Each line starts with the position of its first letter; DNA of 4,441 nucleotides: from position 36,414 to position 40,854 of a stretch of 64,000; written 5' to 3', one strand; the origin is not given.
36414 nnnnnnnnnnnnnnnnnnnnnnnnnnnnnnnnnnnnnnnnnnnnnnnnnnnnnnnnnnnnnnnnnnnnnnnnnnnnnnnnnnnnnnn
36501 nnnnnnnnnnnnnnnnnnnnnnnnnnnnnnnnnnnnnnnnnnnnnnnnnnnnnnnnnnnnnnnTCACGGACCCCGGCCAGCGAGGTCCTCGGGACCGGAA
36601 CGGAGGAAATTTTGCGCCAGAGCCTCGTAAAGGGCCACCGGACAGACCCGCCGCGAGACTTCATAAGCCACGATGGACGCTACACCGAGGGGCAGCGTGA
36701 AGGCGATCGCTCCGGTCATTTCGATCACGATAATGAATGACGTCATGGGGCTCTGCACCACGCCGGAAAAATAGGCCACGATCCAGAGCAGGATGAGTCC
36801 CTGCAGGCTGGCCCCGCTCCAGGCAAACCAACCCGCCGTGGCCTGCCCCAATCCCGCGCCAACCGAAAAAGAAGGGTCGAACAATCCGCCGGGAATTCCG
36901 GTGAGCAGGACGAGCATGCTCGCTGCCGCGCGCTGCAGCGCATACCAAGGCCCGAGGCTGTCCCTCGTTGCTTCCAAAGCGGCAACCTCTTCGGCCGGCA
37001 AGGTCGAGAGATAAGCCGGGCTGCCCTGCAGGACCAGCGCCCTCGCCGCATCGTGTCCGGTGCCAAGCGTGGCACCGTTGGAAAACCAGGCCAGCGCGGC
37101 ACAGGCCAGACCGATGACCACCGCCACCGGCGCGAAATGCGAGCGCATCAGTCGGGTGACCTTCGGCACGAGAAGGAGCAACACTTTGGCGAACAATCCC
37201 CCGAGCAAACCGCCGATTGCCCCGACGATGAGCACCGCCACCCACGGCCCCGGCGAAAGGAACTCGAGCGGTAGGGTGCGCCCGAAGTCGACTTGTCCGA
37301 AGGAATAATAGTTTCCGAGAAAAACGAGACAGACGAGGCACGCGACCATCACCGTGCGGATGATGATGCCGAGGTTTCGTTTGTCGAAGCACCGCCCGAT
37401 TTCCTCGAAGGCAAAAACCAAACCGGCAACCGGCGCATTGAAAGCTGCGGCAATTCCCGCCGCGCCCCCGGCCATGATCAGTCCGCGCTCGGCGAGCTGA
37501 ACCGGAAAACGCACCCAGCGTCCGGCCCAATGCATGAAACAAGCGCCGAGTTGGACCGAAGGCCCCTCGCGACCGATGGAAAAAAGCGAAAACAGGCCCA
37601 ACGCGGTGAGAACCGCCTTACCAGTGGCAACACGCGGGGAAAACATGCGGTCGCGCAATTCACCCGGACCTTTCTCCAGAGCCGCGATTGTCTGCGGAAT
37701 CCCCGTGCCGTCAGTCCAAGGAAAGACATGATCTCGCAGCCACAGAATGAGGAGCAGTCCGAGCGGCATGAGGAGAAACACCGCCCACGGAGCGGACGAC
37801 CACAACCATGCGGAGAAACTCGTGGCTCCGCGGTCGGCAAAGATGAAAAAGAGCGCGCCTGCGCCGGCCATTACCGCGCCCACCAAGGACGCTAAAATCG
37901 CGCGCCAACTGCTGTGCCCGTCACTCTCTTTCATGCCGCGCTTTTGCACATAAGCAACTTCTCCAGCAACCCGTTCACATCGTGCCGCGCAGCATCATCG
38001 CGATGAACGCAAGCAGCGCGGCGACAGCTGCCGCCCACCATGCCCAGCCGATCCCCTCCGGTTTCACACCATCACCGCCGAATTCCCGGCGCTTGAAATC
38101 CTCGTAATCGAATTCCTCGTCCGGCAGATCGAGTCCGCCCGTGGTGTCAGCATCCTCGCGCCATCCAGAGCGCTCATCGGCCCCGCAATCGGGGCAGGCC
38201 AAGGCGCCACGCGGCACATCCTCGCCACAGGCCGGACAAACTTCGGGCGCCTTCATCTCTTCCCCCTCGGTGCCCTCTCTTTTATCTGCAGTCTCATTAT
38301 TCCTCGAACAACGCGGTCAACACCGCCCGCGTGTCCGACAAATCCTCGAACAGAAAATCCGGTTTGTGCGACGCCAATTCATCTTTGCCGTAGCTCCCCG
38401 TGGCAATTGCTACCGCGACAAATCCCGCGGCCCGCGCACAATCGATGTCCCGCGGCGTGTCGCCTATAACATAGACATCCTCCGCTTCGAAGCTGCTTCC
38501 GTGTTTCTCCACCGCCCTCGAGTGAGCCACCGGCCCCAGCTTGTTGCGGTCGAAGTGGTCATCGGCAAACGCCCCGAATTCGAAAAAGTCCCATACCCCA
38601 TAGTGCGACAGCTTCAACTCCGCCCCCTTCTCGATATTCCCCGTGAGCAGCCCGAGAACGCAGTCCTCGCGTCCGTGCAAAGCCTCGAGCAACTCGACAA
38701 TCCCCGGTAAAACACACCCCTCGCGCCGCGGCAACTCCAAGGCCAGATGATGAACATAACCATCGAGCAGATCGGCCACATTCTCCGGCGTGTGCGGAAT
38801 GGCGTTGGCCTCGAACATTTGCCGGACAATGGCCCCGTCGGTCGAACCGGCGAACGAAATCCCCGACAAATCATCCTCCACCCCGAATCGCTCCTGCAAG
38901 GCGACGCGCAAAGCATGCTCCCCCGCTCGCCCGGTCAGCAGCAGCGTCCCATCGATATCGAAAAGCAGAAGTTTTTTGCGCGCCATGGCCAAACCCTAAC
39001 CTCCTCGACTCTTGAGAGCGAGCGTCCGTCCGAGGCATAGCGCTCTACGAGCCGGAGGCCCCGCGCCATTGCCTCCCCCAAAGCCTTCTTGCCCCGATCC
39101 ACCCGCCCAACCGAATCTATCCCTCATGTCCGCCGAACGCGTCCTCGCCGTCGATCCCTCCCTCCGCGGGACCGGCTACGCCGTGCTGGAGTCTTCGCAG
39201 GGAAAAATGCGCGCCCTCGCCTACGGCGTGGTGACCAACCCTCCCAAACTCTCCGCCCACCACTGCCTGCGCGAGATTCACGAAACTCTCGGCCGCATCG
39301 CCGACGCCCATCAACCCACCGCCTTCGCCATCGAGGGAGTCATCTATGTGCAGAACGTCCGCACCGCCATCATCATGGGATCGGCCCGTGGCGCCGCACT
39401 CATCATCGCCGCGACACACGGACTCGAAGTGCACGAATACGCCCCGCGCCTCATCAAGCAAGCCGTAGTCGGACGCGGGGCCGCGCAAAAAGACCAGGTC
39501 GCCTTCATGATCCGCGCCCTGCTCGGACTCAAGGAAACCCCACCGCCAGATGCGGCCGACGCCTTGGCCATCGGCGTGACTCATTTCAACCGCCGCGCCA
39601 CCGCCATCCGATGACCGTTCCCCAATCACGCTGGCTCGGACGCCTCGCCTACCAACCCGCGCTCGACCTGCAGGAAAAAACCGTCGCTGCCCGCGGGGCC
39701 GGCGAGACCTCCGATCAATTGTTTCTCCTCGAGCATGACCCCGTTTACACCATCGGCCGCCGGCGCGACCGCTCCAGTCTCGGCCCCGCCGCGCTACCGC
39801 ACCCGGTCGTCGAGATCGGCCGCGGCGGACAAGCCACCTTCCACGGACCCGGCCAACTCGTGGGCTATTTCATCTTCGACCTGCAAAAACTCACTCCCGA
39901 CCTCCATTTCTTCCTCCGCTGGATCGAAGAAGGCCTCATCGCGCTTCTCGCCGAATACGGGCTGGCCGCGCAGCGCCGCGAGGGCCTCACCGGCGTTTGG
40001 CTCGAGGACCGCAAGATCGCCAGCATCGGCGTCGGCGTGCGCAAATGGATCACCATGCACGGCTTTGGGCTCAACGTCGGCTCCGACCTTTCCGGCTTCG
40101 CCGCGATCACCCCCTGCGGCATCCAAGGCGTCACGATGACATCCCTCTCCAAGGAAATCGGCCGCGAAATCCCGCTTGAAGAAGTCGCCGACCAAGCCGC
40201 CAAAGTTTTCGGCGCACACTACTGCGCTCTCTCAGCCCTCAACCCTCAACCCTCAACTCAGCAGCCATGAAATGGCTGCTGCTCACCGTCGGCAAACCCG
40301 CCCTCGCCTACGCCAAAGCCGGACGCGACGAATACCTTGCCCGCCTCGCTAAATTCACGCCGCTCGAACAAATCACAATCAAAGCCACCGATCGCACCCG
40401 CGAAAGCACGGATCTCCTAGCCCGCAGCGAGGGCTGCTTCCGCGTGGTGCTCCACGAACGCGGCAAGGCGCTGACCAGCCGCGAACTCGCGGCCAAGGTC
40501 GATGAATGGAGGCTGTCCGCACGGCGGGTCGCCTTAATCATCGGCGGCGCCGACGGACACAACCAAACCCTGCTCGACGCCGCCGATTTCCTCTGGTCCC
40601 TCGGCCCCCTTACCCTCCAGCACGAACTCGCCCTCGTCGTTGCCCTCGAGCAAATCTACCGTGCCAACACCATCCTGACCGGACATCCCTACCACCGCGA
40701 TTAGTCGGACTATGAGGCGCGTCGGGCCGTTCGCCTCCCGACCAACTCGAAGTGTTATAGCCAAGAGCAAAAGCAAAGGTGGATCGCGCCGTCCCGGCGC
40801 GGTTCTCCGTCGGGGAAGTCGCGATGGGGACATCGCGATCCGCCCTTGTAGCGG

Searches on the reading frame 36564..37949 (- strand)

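Call 20: search_protein_families(library=pfam, proteins=[window:36564-37949:-])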
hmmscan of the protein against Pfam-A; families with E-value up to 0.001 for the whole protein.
window:36564-37949:- (461 aa): 1 family
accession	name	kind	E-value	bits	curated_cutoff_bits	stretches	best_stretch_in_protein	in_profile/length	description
PF00654.25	Voltage_CLC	-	6.8e-69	233.1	24.8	1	64-433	1-346/346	Voltage gated chloride channel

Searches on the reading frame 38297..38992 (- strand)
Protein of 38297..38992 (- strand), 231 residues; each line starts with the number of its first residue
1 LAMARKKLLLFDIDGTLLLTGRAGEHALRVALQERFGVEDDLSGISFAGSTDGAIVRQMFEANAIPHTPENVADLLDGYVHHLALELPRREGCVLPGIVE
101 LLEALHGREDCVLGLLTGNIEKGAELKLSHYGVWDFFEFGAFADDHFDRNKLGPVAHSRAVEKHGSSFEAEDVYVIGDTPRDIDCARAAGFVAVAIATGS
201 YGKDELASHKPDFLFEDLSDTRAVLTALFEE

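Call 20: search_protein_families(library=pfam, proteins=[window:38297-38992:-])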
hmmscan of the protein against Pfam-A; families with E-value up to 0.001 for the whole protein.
window:38297-38992:- (231 aa): 4 families
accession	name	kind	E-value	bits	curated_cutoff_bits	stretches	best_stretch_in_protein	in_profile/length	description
PF13419.12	HAD_2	-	7.8e-17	62.4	23.8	1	9-195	1-177/178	Haloacid dehalogenase-like hydrolase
PF13242.12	Hydrolase_like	-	9.7e-14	51.5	22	1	150-220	3-74/75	HAD-hyrolase-like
PF00702.32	Hydrolase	-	1.3e-13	52.2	26.4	1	7-190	2-191/191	haloacid dehalogenase-like hydrolase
PF12710.13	HAD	-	7.4e-13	49.8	27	1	10-187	2-189/189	haloacid dehalogenase-like hydrolase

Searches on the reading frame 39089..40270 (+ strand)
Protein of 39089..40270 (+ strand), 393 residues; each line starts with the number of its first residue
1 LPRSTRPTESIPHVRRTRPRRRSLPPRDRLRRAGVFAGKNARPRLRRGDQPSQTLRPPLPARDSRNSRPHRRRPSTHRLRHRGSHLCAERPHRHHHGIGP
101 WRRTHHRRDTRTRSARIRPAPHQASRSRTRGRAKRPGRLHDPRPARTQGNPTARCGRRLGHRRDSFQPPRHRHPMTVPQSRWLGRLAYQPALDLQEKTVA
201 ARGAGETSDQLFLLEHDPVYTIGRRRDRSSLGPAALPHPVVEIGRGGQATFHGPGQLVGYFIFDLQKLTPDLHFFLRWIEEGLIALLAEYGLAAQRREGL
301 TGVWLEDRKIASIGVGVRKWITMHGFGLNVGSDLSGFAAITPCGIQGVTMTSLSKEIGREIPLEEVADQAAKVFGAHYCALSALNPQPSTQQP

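Call 20: search_protein_families(library=pfam, proteins=[window:39089-40270:+])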
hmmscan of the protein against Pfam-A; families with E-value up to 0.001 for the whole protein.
window:39089-40270:+ (393 aa): 1 family
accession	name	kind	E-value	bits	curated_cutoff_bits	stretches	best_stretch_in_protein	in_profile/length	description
PF21948.1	LplA-B_cat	-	2.2e-43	149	27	1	188-374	2-199/200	Lipoyl protein ligase A/B catalytic domain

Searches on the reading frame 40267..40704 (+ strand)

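Call 20: search_protein_families(library=pfam, proteins=[window:40267-40704:+])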
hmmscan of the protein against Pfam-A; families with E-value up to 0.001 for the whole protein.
window:40267-40704:+ (145 aa): 1 family
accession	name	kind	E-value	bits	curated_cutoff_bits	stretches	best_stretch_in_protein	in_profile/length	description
PF02590.22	SPOUT_MTase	-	1.4e-38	132.7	27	1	1-143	1-154/154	Predicted SPOUT methyltransferase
